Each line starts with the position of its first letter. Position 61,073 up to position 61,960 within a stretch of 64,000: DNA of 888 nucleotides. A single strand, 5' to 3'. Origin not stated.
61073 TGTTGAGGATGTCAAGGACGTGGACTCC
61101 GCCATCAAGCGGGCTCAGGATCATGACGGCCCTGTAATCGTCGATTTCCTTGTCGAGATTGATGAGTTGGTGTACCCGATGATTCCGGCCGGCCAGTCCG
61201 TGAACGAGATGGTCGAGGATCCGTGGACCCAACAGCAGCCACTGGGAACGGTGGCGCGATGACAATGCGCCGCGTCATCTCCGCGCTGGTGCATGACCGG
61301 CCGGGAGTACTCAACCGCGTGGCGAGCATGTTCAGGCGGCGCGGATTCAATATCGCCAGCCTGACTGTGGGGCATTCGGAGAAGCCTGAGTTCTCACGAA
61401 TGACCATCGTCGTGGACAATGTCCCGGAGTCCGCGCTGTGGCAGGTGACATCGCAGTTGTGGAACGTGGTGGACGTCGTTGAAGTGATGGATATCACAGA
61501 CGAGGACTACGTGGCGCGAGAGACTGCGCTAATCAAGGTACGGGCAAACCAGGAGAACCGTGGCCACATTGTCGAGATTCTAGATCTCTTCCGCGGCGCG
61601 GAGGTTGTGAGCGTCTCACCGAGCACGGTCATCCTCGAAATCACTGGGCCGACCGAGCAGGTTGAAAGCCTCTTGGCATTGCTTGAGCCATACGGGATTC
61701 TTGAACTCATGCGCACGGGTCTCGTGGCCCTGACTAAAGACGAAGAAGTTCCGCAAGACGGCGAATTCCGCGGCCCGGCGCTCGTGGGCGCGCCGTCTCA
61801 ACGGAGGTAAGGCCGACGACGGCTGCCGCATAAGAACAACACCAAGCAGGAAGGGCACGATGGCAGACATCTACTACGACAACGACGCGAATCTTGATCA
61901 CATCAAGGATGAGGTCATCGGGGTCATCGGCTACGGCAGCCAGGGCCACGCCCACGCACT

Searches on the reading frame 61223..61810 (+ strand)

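Call 32: search_protein_families(library=pfam, proteins=[window:61223-61810:+], max_evalue=0.001)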
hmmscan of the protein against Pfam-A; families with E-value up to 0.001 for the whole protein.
window:61223-61810:+ (195 aa): 4 families
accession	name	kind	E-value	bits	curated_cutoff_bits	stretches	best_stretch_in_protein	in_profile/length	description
PF10369.15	ALS_ss_C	-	6.2e-24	84.3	23.2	1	99-172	1-73/74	Small subunit of acetolactate synthase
PF22629.2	ACT_AHAS_ss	-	4.5e-20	72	27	1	19-87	1-67/67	AHAS small subunit-like ACT domain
PF13710.12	ACT_5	-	6.8e-13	48.7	27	1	25-88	1-62/62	ACT domain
PF01842.31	ACT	-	6.4e-11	42.3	27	1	18-65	2-50/66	ACT domain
